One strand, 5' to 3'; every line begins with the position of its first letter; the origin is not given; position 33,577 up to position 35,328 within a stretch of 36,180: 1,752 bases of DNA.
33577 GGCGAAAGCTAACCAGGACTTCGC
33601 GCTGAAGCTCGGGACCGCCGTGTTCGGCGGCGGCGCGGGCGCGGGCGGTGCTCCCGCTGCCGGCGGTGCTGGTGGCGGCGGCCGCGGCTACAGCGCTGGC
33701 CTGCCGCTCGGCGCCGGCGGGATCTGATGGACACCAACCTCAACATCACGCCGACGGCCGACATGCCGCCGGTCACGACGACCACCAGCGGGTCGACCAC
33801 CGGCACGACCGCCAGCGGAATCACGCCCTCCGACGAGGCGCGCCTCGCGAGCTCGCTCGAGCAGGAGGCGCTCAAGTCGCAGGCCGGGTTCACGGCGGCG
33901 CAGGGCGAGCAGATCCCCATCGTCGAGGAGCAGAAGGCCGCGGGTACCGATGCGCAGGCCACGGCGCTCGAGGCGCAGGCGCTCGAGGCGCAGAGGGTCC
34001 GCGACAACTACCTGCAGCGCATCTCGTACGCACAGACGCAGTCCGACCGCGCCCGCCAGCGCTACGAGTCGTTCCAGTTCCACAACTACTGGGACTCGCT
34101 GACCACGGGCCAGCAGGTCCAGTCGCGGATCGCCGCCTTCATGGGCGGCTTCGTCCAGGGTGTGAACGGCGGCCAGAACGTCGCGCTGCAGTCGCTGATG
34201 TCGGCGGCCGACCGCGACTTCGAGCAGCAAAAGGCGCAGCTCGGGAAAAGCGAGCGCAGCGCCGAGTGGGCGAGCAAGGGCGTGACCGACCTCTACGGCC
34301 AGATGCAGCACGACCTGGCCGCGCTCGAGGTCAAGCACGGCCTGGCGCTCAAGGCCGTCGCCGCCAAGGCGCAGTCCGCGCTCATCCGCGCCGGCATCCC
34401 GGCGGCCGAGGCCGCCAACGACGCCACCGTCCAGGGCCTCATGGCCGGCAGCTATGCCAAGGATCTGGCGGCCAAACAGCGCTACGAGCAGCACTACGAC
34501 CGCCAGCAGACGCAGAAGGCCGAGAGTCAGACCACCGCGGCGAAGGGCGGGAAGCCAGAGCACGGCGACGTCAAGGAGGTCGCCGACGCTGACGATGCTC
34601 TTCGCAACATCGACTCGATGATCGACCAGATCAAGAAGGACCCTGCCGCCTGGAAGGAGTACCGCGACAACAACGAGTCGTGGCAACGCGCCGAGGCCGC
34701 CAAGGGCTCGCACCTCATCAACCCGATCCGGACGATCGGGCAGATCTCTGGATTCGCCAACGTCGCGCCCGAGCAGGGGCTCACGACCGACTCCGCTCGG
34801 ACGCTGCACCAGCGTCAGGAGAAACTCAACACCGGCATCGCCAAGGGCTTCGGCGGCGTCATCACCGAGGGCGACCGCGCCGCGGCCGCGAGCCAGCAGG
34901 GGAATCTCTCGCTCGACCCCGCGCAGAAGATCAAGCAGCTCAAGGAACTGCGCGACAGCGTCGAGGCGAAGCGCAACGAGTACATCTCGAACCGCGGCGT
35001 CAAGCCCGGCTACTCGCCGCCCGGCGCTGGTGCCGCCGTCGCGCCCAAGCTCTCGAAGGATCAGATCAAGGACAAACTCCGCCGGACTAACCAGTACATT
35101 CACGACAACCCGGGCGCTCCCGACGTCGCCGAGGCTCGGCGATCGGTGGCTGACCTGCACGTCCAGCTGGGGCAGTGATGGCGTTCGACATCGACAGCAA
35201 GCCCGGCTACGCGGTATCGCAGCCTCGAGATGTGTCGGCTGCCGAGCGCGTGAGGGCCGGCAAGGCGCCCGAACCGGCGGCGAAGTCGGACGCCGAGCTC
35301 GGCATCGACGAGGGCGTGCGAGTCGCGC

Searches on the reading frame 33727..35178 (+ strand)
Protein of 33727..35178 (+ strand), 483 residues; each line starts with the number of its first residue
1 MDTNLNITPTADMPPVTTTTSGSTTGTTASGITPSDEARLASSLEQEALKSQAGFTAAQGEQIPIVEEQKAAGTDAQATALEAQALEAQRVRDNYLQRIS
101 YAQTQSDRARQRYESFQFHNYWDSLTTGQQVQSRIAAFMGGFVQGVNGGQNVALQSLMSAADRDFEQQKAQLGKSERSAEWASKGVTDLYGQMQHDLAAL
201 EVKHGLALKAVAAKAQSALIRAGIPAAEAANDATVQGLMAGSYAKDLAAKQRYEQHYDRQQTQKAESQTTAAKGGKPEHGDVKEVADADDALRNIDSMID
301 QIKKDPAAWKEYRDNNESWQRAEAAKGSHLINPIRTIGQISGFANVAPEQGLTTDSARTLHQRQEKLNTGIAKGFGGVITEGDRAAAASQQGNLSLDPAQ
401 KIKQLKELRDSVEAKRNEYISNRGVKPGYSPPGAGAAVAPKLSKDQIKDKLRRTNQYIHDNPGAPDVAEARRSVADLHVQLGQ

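Call 14: search_protein_families(library=phrogs, proteins=[window:33727-35178:+], max_evalue=0.01)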
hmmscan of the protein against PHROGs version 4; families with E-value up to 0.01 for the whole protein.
window:33727-35178:+ (483 aa): 0 families

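Call 48: find_homologous_proteins(query=window:33727-35178:+)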
Query window:33727-35178:+ (483 aa): 19 proteins with E <= 0.001 among 8000 candidates.
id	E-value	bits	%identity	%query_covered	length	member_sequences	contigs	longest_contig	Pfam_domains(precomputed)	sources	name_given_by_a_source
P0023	0.0e+0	1040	100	100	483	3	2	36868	-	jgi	jgi:hypothetical protein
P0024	2.7e-198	678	66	100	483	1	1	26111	-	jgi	jgi:hypothetical protein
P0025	5.5e-142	492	81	57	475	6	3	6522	-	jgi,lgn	jgi:hypothetical protein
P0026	6.9e-129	449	52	100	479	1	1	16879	-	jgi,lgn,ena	-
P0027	1.3e-128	448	51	100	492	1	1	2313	-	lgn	-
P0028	3.8e-127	443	52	99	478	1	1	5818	-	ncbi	-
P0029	6.2e-126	439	52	100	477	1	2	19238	-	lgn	-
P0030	2.7e-124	434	68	57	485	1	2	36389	-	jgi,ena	jgi:hypothetical protein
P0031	5.5e-122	426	99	42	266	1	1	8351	-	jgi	jgi:hypothetical protein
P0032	9.9e-115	402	48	100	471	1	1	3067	-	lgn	-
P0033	9.5e-67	244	38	100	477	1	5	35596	-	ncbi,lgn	ncbi:MAG TPA: hypothetical protein VI384_04485 [Candidatus Dormibacteraeota bacterium]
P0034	2.9e-65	239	35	99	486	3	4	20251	-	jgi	jgi:hypothetical protein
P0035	2.7e-64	236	35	100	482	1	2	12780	-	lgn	-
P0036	3.9e-62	229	47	57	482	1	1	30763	-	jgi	jgi:hypothetical protein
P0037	9.3e-61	225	36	100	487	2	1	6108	-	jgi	jgi:hypothetical protein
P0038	2.1e-60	224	35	100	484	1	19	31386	-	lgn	-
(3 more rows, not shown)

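Call 49: find_encoding_contigs(protein=P0030, flank=10000, max_places=1)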
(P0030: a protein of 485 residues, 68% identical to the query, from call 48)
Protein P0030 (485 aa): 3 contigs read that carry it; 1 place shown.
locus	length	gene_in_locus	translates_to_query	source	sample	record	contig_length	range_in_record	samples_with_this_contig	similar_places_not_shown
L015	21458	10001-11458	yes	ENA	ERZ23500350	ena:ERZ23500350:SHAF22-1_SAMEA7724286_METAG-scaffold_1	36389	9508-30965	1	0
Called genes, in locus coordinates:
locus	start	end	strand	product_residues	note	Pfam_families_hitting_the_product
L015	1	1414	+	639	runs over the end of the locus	PF12236:Head-tail_con (faint)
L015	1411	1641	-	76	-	-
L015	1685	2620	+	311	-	-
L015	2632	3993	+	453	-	-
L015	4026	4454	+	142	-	-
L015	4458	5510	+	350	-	-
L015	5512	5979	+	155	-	-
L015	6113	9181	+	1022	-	-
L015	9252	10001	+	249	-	-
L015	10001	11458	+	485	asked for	-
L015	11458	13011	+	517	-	-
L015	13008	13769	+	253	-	-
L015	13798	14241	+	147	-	-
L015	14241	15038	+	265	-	-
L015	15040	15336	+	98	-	-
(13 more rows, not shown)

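Call 50: find_encoding_contigs(protein=P0033, flank=10000, max_places=1)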
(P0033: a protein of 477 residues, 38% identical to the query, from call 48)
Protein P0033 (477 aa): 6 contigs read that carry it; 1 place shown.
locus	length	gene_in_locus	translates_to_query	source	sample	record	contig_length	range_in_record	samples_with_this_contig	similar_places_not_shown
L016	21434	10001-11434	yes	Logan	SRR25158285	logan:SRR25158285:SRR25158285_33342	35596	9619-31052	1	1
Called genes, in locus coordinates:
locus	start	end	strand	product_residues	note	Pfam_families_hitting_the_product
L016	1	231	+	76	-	-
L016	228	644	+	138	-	PF02517:Rce1-like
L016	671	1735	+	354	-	-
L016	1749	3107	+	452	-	-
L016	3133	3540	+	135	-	-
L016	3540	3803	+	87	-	-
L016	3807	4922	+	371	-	PF24175:SU10_adaptor (weak)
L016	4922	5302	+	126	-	PF27114:Phage_tail_beta (weak)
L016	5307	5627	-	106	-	-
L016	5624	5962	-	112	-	-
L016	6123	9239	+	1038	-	-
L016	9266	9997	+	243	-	-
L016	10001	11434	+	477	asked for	-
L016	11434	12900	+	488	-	-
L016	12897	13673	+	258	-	-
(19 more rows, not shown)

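Call 51: find_encoding_contigs(protein=P0038, flank=10000, max_places=1)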
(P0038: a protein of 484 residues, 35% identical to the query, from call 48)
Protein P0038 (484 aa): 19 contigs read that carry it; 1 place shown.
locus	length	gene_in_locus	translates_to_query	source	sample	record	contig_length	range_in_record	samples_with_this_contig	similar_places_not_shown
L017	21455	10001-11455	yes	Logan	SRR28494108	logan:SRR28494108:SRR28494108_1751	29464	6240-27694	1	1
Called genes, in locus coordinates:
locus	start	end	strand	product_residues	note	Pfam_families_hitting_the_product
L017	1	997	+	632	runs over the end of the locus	PF12236:Head-tail_con (faint), PF23899:SU10_portal (weak)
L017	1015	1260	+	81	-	-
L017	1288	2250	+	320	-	-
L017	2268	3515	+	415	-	-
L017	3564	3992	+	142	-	-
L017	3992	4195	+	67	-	-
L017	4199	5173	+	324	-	-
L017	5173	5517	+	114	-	PF27114:Phage_tail_beta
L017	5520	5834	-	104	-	-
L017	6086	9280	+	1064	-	-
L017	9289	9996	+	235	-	-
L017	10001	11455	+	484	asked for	-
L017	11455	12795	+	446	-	-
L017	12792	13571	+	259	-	-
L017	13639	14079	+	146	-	-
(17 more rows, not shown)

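Call 52: find_encoding_contigs(protein=P0036, flank=10000, max_places=1)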
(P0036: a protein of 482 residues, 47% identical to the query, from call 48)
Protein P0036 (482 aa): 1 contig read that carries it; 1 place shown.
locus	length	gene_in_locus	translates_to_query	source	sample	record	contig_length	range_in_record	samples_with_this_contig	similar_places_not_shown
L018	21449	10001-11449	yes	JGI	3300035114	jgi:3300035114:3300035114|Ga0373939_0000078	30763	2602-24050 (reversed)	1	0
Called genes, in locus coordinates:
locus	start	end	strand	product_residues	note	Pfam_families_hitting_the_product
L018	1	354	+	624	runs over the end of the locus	-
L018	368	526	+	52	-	-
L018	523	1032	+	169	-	PF02517:Rce1-like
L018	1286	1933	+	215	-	-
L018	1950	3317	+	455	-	-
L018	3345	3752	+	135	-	-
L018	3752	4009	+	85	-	-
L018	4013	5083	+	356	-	-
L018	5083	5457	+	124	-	PF27114:Phage_tail_beta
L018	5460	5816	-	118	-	-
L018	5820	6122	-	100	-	-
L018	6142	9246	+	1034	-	-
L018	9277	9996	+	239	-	-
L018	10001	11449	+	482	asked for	-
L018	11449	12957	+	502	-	-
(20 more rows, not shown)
